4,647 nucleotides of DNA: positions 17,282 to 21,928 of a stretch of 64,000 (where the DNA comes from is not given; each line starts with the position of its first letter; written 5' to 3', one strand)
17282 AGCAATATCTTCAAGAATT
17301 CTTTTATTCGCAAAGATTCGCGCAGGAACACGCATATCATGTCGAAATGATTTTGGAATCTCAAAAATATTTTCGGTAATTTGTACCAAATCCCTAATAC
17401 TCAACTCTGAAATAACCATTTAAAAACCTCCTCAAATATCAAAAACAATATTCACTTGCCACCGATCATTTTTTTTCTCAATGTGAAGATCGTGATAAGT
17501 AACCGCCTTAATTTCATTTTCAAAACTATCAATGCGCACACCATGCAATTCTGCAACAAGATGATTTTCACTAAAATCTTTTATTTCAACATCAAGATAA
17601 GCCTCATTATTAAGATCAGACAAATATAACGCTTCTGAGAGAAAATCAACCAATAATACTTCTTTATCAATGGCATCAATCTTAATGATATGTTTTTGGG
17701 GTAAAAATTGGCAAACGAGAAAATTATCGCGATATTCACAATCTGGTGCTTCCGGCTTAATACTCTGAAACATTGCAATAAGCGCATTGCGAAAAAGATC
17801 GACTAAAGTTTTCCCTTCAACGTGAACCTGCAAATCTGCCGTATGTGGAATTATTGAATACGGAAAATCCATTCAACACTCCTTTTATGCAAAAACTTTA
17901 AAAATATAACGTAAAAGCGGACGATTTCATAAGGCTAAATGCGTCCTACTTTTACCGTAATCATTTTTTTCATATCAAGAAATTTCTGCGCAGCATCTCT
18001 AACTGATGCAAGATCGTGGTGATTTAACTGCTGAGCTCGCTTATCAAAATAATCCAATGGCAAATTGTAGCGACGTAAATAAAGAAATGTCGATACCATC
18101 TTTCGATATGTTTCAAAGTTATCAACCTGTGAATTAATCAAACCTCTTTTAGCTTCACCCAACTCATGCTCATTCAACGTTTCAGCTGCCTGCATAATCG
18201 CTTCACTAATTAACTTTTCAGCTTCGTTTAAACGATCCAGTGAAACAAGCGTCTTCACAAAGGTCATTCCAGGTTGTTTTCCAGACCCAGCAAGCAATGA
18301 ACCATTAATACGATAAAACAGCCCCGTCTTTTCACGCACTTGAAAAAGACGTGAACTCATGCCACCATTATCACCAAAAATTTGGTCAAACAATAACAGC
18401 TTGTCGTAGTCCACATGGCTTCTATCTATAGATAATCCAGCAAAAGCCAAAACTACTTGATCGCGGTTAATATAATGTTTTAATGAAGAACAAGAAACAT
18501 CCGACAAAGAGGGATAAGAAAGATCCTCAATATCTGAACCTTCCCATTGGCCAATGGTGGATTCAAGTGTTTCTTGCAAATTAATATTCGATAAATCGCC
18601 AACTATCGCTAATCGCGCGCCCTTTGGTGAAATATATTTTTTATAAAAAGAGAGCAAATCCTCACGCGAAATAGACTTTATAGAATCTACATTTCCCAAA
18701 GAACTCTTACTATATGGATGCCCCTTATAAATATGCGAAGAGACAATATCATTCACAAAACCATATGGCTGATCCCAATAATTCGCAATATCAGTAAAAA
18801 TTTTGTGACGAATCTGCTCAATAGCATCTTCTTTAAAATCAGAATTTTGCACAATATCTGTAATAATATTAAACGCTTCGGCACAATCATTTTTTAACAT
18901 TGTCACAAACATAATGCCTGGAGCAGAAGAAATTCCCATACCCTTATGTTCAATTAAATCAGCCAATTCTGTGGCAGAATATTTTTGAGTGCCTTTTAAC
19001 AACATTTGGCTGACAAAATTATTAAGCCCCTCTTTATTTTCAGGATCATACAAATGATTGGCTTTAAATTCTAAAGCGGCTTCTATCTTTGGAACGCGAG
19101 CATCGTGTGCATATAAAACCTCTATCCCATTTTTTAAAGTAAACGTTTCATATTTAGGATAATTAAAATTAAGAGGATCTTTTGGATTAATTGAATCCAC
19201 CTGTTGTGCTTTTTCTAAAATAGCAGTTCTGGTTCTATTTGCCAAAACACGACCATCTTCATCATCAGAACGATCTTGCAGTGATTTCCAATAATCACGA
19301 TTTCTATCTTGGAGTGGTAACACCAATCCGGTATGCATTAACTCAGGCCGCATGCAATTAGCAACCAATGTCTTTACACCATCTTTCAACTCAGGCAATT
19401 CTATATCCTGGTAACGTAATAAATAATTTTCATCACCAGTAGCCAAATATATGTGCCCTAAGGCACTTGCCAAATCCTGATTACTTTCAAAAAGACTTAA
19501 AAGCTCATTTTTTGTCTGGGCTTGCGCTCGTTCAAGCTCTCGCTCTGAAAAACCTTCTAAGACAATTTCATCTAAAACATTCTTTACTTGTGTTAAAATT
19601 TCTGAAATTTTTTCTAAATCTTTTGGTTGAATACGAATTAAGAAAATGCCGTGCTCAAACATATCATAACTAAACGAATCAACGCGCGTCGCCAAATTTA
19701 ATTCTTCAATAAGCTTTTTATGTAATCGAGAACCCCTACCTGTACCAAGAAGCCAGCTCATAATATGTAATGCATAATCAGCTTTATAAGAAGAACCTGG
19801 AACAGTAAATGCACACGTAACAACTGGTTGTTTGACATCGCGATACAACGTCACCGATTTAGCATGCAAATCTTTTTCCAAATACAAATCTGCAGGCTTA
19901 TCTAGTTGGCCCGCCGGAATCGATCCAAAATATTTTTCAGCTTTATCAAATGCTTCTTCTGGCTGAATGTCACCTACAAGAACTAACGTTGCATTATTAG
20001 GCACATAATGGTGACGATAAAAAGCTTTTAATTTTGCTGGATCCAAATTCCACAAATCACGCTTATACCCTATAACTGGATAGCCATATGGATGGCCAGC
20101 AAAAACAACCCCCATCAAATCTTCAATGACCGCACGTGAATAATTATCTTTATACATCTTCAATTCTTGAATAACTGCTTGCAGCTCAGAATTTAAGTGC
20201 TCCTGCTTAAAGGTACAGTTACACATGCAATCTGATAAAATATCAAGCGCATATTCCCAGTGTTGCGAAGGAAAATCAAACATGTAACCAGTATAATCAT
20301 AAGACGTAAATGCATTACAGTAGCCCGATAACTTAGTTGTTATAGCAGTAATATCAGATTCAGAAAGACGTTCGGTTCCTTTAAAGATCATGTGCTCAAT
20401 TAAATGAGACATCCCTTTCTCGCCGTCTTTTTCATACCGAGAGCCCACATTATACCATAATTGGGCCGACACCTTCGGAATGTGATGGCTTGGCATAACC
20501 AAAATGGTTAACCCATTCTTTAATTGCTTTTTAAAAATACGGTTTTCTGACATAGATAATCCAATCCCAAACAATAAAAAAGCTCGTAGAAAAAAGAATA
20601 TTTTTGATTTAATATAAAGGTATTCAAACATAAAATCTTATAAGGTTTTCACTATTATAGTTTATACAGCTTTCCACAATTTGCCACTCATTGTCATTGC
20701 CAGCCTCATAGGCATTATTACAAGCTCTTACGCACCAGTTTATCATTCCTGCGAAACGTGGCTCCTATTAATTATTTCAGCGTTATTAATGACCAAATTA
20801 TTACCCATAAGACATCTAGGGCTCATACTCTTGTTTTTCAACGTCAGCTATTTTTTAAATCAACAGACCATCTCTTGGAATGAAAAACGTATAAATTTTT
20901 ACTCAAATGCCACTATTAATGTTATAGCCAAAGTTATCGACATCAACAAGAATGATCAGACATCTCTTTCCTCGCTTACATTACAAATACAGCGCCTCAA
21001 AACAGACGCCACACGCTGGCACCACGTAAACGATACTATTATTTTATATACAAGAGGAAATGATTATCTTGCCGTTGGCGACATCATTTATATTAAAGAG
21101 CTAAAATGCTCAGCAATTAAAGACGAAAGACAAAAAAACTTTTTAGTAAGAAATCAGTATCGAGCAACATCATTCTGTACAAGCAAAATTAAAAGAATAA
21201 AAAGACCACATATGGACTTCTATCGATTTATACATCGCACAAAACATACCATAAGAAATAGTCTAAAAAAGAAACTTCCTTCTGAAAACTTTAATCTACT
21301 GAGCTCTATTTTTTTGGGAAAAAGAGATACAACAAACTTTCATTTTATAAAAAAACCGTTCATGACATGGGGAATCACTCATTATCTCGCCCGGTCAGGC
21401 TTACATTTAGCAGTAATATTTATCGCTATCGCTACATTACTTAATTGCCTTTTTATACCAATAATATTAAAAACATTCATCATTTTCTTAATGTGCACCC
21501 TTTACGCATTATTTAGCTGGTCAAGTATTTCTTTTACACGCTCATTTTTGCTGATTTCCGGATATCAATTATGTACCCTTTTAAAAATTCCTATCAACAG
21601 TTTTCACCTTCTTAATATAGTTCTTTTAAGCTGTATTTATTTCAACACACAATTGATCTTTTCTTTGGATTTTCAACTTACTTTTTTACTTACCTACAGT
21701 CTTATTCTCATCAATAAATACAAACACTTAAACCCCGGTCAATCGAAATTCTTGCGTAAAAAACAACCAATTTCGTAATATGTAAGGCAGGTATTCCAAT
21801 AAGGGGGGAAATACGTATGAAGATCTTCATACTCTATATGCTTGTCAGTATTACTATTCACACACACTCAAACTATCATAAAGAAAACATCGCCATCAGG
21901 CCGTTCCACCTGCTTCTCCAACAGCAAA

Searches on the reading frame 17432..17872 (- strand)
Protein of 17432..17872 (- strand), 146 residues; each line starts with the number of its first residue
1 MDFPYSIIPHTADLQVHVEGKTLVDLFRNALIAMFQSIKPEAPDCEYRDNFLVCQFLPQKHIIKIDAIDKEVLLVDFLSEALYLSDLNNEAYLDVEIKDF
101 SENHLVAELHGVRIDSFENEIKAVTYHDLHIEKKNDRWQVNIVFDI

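Call 10: search_protein_families(library=pfam, proteins=[window:17432-17872:-])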
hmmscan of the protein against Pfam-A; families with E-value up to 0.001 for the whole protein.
window:17432-17872:- (146 aa): 1 family
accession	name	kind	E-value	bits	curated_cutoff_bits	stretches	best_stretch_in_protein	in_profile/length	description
PF01951.21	Archease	-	8.5e-30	104.3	25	1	5-146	1-136/136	Archease protein family (MTH1598/TM1083)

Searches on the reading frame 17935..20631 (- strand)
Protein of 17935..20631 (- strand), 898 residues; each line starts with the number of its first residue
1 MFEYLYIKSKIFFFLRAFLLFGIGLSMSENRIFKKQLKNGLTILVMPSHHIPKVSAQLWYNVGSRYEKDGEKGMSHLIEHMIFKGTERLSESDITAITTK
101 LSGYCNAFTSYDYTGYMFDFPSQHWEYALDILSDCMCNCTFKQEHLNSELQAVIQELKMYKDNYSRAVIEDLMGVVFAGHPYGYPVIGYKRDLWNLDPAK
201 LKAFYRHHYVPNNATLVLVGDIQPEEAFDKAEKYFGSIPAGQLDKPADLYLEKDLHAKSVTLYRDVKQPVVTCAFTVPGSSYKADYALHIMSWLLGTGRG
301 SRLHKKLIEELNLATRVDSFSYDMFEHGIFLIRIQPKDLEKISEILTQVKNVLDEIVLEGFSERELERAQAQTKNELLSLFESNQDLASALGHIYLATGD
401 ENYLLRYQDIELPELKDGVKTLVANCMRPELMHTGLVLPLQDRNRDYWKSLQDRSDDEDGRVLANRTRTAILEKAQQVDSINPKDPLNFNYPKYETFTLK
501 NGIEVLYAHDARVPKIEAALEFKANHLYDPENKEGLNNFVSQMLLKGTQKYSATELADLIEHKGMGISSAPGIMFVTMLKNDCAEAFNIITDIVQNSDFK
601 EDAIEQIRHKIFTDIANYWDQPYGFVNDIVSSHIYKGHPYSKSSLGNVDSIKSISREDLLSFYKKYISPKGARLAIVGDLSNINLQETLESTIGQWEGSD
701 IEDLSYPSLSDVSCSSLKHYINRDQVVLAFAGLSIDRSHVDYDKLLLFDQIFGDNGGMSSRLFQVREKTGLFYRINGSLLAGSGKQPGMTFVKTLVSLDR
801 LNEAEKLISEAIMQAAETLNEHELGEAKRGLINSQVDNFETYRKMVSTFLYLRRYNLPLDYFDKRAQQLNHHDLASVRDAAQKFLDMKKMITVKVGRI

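Call 8: search_protein_families(library=ncbifam, proteins=[window:17935-20631:-])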
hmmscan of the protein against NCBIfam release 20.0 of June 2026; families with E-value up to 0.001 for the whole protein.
window:17935-20631:- (898 aa): 4 families
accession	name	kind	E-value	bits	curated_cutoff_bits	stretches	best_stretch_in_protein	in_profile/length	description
NF047422.1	YfmF_fam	equivalog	5.8e-45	153.9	285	2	593-883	113-400/412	EF-P 5-aminopentanol modification-associated protein YfmF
NF047421.1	YfmH_fam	equivalog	4e-42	144.9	250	2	29-399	7-386/425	EF-P 5-aminopentanol modification-associated protein YfmH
NF011681.0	PRK15101.1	equivalog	2e-25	89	765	2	28-246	39-263/961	pitrilysin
TIGR02110.1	PQQ_syn_pqqF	equivalog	7.7e-15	54.7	320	1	37-297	5-266/697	pyrroloquinoline quinone biosynthesis protein PqqF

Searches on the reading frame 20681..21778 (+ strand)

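Call 8: search_protein_families(library=ncbifam, proteins=[window:20681-21778:+])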
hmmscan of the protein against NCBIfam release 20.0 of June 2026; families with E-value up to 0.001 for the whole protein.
window:20681-21778:+ (365 aa): 3 families
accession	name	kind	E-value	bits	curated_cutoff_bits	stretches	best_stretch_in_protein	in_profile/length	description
NF045979.1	ComEC_MAG0480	equivalog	4.6e-16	58.6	150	1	103-348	104-339/461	MAG0480 family ComEC-like protein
TIGR00360.1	ComEC_N-term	subfamily_domain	2.8e-07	31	36.5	1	232-351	1-122/171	ComEC/Rec2-related protein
TIGR00361.1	ComEC_Rec2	equivalog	5e-07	28.3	190.05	1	193-348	118-280/663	DNA internalization-related competence protein ComEC/Rec2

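Call 10: search_protein_families(library=pfam, proteins=[window:20681-21778:+])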
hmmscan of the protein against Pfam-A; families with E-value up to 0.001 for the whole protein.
window:20681-21778:+ (365 aa): 1 family
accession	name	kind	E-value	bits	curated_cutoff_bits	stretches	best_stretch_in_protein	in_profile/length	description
PF03772.21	Competence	-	3.2e-17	63.2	23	1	224-346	14-139/270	Competence protein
